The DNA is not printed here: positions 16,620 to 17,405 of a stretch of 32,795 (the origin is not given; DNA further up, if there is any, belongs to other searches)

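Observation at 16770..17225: Orphan small ORF coupled to the UDG-like gene by an ATGA stop/start overlap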

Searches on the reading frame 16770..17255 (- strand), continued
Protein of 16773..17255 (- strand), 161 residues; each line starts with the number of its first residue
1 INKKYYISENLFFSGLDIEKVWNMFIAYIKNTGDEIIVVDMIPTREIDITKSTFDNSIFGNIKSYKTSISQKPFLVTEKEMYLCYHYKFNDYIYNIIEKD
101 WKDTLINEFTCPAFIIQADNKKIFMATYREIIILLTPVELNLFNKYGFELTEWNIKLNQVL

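Call 79: find_encoding_contigs(protein=P0029, flank=4000, max_places=2)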
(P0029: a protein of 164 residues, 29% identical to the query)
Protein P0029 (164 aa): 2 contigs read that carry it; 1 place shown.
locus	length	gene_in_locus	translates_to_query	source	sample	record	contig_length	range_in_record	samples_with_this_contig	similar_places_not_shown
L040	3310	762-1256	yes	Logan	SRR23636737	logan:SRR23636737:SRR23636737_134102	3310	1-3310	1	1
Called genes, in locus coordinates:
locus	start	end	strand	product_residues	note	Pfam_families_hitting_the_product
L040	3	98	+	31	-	?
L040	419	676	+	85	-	-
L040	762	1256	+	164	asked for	-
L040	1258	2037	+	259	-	PF03167:UDG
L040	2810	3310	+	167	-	?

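Call 82: search_protein_families(library=pfam, proteins=[L038:963-1886:+, L038:1-456:+, L039:4486-5094:+, L040:1258-2037:+, L040:419-676:+, L039:5753-6598:+], max_evalue=0.1)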
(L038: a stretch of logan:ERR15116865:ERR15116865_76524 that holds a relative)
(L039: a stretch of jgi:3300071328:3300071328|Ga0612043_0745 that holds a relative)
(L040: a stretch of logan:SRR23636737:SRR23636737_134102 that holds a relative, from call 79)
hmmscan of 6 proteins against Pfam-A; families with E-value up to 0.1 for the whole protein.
L038:963-1886:+ (307 aa): 0 families

L038:1-456:+ (151 aa): 1 family
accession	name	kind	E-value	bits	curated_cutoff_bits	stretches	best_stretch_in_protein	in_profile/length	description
PF00004.35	AAA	-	2.4e-06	28.5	21.2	1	3-73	59-131/131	ATPase family associated with various cellular activities (AAA)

L039:4486-5094:+ (202 aa): 1 family
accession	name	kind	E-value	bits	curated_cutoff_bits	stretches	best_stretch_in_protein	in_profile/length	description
PF03167.25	UDG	-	1.3e-08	35.5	24.3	1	35-166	7-126/141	Uracil DNA glycosylase superfamily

L040:1258-2037:+ (259 aa): 1 family
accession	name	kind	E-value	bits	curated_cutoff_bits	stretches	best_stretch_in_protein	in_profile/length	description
PF03167.25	UDG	-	1.4e-09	38.6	24.3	1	90-231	7-130/141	Uracil DNA glycosylase superfamily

L040:419-676:+ (85 aa): 1 family
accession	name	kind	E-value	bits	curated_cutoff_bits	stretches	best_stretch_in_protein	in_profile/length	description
PF03323.18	GerA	-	0.066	12.2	27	1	19-83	41-112/466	Bacillus/Clostridium GerA spore germination protein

L039:5753-6598:+ (281 aa): 0 families

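Call 88: search_protein_families(library=pfam, alignment_id=A2, max_evalue=0.05)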
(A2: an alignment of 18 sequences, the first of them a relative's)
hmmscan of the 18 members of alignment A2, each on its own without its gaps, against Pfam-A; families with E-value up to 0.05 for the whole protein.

A. member 1, P0001 (151 aa): 0 families

B. families by the number of members that match (of 18 scanned): 3 families
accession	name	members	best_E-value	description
PF13311.11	DUF4080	1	0.0024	Protein of unknown function (DUF4080)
PF03848.20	TehB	1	0.021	Tellurite resistance protein TehB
PF16183.10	Kinesin_assoc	1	0.026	Kinesin-associated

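Call 89: search_protein_families(library=phrogs, proteins=[window:16773-17255:-, L039:4486-5094:+, L040:1258-2037:+, L017:712-1470:+, L038:963-1886:+], max_evalue=0.01)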
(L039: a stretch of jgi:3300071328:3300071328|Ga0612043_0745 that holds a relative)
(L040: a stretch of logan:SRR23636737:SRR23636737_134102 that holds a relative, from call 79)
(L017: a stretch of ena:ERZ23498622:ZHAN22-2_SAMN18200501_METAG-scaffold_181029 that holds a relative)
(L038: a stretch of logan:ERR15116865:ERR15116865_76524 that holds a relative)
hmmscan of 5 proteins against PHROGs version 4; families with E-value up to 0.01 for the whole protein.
window:16773-17255:- (161 aa): 0 families

L039:4486-5094:+ (202 aa): 0 families

L040:1258-2037:+ (259 aa): 0 families

L017:712-1470:+ (252 aa): 1 family
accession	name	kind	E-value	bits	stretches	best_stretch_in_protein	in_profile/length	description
phrog_14860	-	unknown function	0.0065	17.5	0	185-201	44-60/69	-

L038:963-1886:+ (307 aa): 0 families

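Call 95: search_solved_structures(query=L039:4486-5094:+, max_evalue=10, show_alignments=1)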
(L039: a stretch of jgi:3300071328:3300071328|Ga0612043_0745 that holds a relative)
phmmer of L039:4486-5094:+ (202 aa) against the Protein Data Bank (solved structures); distinct sequences matched with E-value up to 10: 4.
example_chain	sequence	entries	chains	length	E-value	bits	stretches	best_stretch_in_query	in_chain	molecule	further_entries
1ui0_A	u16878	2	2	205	0.096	15.8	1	35-70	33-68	Uracil-DNA Glycosylase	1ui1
1l9g_A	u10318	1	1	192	1.3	12.2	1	36-68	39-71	Conserved hypothetical protein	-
1vk2_A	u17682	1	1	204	1.4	12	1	36-68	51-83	Uracil-DNA glycosylase TM0511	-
5cwk_A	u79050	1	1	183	1.4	12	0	89-118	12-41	Designed helical repeat protein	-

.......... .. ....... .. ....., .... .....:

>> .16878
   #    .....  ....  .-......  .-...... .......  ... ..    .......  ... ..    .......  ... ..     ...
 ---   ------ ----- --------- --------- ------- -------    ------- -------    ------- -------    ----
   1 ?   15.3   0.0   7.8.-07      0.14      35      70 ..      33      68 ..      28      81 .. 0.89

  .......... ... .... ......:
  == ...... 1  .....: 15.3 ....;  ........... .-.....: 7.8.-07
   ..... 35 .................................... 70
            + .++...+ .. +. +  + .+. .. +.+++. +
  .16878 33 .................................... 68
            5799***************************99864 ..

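Call 96: search_solved_structures(query=L040:1258-2037:+, max_evalue=10, show_alignments=1)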
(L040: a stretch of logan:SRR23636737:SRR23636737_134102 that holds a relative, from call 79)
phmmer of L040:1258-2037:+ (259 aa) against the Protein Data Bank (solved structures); distinct sequences matched with E-value up to 10: 1.
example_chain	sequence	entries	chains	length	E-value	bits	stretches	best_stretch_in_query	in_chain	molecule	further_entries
1mp1_A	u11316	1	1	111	0.36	13.7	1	2-83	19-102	Ser/Arg-related nuclear matrix protein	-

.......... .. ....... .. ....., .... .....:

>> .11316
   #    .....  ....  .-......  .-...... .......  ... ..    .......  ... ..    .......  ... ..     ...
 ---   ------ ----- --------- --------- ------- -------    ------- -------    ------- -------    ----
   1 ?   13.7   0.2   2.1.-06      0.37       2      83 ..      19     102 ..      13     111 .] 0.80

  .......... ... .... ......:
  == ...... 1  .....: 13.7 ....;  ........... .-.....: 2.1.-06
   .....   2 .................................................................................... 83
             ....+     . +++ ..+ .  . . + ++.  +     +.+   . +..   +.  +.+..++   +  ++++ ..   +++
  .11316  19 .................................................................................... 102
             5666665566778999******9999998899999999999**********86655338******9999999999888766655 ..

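Call 100: find_homologous_proteins(query=L017:712-1467:+)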
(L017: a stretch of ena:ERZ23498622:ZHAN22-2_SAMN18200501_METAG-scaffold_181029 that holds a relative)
Query L017:712-1467:+ (252 aa): 234 proteins with E <= 0.001 among 1932 candidates; the best 120 are listed.
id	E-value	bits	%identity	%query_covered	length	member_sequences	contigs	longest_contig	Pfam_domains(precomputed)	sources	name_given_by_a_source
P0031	4.1e-164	563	100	100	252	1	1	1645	-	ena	-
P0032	3.6e-73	265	55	96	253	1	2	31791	-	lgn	-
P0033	3.2e-72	261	54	96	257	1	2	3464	-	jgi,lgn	-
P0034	9.4e-45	171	52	68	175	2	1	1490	-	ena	-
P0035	2.7e-41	160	40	96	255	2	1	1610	-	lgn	-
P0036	2.1e-39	154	36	94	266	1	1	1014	-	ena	-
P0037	6.9e-36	142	36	96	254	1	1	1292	-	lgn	-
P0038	1.1e-35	142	42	87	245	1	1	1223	-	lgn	-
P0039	2.2e-35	141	35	100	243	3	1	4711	-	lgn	-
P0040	1.9e-34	138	35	93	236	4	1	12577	-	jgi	-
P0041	2.4e-34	137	39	91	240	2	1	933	-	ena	-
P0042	1.8e-32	131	35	93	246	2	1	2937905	-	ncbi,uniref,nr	ncbi:hypothetical protein RBG61_03325 [Paludicola sp. MB14-C6]|uniref:hypothetical protein n=1 Tax=P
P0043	7.1e-32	129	39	93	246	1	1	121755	-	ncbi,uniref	ncbi:hypothetical protein [Candidatus Methanomassiliicoccus intestinalis]|uniref:hypothetical protei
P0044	1.0e-31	129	33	92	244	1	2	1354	-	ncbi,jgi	jgi:hypothetical protein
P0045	1.3e-31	128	34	93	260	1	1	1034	-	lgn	-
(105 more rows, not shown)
